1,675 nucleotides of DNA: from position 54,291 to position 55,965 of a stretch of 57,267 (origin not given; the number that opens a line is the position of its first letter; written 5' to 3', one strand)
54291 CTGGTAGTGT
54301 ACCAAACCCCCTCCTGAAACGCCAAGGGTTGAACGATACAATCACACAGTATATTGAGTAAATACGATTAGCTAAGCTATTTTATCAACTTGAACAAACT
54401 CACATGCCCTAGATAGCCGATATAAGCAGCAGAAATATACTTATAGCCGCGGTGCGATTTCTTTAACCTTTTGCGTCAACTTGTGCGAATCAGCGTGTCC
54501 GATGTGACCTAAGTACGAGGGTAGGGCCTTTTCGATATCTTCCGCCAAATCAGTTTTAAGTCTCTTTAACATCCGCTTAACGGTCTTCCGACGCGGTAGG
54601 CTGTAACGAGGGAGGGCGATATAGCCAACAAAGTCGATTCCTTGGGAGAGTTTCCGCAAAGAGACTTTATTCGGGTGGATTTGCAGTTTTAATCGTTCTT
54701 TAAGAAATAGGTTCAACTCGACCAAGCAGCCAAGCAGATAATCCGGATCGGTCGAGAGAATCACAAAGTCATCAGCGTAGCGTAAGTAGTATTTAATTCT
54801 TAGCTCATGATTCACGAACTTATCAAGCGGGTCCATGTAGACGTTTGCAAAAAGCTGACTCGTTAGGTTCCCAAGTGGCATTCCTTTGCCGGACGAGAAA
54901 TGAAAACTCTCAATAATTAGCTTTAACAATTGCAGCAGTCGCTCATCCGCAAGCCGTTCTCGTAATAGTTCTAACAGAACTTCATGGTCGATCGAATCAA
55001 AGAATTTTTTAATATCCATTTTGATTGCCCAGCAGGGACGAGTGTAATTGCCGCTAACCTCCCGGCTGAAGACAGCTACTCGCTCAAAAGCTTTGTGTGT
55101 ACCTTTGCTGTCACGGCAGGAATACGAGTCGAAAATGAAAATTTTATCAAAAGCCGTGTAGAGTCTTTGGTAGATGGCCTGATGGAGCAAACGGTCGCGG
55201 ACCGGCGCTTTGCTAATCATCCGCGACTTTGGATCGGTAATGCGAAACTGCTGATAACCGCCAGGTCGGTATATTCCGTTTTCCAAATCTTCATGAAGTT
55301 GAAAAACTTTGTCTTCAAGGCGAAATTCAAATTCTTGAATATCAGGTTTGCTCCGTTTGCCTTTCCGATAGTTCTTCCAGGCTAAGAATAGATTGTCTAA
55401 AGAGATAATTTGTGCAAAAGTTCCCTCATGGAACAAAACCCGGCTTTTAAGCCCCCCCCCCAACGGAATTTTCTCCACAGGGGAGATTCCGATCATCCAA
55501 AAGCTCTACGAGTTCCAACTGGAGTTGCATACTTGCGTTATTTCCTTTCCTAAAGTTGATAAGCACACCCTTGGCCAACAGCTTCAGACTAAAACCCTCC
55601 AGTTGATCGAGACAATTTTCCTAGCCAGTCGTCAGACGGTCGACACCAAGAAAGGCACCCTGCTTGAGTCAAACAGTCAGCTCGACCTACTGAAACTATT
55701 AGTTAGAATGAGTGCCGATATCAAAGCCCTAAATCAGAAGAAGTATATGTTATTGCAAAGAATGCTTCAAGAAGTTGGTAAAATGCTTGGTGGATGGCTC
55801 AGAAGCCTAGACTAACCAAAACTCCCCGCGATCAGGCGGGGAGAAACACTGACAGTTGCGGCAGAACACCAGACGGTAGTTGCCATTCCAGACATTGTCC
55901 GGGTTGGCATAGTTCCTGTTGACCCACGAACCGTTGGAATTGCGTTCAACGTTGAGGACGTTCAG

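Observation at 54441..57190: Complete diversity-generating retroelement with strictly adenine-specific TR/VR divergence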

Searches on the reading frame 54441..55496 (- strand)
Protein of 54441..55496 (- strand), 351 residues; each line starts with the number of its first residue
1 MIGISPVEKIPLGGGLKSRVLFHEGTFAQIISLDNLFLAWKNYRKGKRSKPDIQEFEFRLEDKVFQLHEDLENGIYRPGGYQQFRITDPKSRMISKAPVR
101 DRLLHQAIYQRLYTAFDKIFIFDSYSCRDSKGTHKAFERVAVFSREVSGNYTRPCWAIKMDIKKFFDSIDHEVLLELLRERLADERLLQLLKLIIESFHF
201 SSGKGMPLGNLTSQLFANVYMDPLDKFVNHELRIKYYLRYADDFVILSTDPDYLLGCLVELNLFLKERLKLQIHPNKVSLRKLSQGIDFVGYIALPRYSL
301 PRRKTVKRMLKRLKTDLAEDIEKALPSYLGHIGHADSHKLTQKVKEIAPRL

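Call 4: search_protein_families(library=pfam, proteins=[window:54441-55496:-], max_evalue=0.1)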
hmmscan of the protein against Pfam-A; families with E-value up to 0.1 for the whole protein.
window:54441-55496:- (351 aa): 2 families
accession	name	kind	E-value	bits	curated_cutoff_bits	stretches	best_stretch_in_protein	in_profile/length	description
PF00078.32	RVT_1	-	8.3e-27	94.7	29.6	1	90-293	8-204/205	Reverse transcriptase (RNA-dependent DNA polymerase)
PF24597.1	TPR_DOP1_M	-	0.058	13.5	26.7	1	163-202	70-109/186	DOP1 middle TPR domain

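Call 14: search_protein_families(library=ncbifam, proteins=[window:54441-55496:-], max_evalue=0.1)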
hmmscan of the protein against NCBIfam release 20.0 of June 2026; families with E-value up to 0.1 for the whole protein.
window:54441-55496:- (351 aa): 8 families
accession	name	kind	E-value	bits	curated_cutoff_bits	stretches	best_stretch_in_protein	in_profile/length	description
TIGR04416.1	group_II_RT_mat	equivalog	2.5e-40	138.7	300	1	51-315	23-297/353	group II intron reverse transcriptase/maturase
NF041747.1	Drt3a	equivalog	1.9e-21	76.9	200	1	153-292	109-260/412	antiviral reverse transcriptase Drt3a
NF041746.1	Drt2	equivalog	8.8e-14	51.5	390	2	202-317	220-344/416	antiviral reverse transcriptase Drt2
NF038233.2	retron_St85_RT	exception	1.4e-13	50.8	235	1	157-314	91-254/289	retron St85 family RNA-directed DNA polymerase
TIGR04499.1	abortive_AbiA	subfamily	1.1e-07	31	250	1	143-249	134-253/615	AbiA family abortive infection protein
NF041750.1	Drt5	equivalog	7.4e-05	21.9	550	1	142-280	114-250/484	antiviral reverse transcriptase Drt5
NF041749.1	Drt4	equivalog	0.0012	17.9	450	1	201-288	190-274/489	antiviral reverse transcriptase Drt4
NF042941.1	Retron_TIR_antiphage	equivalog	0.0018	17.1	600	1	152-249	89-184/464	TIR domain-containing anti-phage reverse transcriptase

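Call 15: search_solved_structures(query=window:54441-55496:-, max_evalue=0.001, show_alignments=1)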
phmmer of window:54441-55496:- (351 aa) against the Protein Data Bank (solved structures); distinct sequences matched with E-value up to 0.001: 16.
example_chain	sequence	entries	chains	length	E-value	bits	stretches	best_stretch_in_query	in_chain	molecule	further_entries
8ub7_A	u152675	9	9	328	1.9e-45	158.8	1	23-342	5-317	Reverse transcriptase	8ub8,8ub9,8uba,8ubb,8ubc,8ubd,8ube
6ar1_A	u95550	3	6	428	1.4e-22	83.7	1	29-316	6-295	GsI-IIC RT | Trt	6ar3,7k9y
5g2x_C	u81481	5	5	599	1.1e-20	77.4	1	32-236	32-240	GROUP II INTRON-ENCODED PROTEIN LTRA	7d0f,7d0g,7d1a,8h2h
7uim_D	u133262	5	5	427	2.4e-16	63.1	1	28-314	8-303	Group II intron reverse transcriptase/maturase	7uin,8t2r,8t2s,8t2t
5hhj_A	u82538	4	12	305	3.9e-16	62.4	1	26-292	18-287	Retron-type reverse transcriptase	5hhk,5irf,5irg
8bgj_A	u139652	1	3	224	4.1e-16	62.4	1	110-268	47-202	RNA-directed DNA polymerase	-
5hhl_A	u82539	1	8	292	5e-16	62.1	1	28-292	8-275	Retron-type reverse transcriptase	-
7kft_D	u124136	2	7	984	1.2e-11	47.7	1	80-333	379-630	Cas6-RT-Cas1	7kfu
6me0_C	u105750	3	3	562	1.5e-11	47.4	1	51-318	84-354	Maturase reverse transcriptase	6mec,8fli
9d5x_A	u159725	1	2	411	5.9e-09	38.9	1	27-315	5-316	Group II intron-like 4 reverse transcriptase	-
9d4s_A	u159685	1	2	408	6e-09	38.8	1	28-315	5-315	Group II intron-like 4 reverse transcriptase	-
9z6y_A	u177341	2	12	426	5.5e-08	35.7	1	158-249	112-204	Drt3a reverse transcriptase protein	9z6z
9c0i_A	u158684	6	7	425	0.00037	23.1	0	201-281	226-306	Reverse transcriptase/maturase family protein | Antiviral reverse transcriptase Drt2 | RNA-dependent DNA polymerase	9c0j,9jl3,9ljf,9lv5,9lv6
9lje_A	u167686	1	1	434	0.00045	22.8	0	201-281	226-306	RNA-dependent DNA polymerase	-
7r06_A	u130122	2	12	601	0.00047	22.7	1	191-279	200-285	AbiK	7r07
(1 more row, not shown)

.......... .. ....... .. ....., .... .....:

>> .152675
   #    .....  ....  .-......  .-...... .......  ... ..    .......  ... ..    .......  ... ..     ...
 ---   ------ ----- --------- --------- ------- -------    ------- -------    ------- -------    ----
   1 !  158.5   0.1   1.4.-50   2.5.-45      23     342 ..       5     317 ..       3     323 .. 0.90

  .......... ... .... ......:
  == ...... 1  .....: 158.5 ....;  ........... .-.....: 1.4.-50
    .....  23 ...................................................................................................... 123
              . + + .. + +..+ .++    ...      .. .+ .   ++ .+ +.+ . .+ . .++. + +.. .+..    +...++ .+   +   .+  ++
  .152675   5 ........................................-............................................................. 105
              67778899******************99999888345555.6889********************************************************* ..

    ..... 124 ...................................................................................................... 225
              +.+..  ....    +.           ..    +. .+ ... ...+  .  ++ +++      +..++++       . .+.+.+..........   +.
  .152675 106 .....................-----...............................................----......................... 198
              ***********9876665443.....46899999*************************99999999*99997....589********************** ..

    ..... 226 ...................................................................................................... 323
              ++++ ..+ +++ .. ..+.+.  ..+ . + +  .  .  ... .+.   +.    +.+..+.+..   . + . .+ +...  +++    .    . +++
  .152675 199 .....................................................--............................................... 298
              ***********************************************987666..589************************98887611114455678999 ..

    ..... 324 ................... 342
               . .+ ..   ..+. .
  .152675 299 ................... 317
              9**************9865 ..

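Call 42: find_related_loci(query=A5, collection=metagenome_contigs, flank=3000)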
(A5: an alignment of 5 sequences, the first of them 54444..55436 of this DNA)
Query A5 (331 aa) in metagenome_contigs; peptide patterns used: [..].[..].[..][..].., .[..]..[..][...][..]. (x = any residue, [..] = any of these).
600 stretches matched a pattern (row limit reached: there are more); 537 encode a relative of the query (tblastn E <= 1e-3); the best 80 are kept; 80 distinct loci.
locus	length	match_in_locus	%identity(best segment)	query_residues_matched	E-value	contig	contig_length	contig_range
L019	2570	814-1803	72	1-330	1e-175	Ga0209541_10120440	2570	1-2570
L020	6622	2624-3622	59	1-330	5e-129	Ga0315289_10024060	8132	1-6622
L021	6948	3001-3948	56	6-320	5e-120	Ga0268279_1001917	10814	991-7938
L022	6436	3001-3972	55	6-328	8e-120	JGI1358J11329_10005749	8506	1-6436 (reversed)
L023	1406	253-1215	52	6-326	9e-120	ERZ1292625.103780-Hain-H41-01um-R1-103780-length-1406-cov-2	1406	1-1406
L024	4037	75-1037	52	7-324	4e-110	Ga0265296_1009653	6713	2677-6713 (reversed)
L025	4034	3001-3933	51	7-320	2e-107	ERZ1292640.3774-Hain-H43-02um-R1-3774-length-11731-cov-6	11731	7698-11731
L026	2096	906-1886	49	6-325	1e-112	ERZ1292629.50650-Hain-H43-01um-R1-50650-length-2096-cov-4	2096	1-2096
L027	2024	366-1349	51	7-325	1e-112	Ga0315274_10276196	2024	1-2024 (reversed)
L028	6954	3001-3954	51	6-324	1e-106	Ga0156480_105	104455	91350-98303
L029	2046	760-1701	51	7-322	7e-112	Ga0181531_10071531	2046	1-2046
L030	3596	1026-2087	48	6-326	7e-107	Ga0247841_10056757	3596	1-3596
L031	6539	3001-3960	49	6-328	9e-105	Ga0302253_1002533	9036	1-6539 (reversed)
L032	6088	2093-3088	47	6-327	2e-104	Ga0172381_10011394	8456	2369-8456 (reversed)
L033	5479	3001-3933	51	7-324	4e-104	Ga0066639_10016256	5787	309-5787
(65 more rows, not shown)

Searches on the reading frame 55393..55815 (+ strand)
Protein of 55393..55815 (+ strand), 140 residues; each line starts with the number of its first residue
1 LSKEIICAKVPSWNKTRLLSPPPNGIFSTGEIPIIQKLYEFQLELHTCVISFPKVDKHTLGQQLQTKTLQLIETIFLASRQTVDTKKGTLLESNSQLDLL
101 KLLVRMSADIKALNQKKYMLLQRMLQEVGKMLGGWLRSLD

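Call 4: search_protein_families(library=pfam, proteins=[window:55393-55815:+], max_evalue=0.1)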
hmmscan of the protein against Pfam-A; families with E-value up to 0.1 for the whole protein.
window:55393-55815:+ (140 aa): 3 families
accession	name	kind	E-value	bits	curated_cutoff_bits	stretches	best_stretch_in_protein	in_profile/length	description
PF22296.2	bAvd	-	1.1e-20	74.5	40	1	34-138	3-106/107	bAvd-like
PF05635.17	23S_rRNA_IVP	-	0.0026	18.4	33.8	1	33-133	4-105/106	23S rRNA-intervening sequence protein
PF11969.13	DcpS_C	-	0.049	14.5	24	0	96-132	34-70/114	Scavenger mRNA decapping enzyme C-term binding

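Call 14: search_protein_families(library=ncbifam, proteins=[window:55393-55815:+], max_evalue=0.1)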
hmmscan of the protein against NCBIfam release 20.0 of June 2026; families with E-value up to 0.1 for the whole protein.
window:55393-55815:+ (140 aa): 3 families
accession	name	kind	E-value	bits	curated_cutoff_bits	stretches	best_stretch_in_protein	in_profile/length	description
NF033474.1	DivGenRetAVD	equivalog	5.5e-23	81.3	80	1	33-137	2-104/104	diversity-generating retroelement protein Avd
NF047876.1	Lsa19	exception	0.013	15.3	250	1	64-119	24-77/182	adhesin Lsa19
TIGR02436.1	TIGR02436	subfamily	0.015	15.5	24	0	103-139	71-108/109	four helix bundle protein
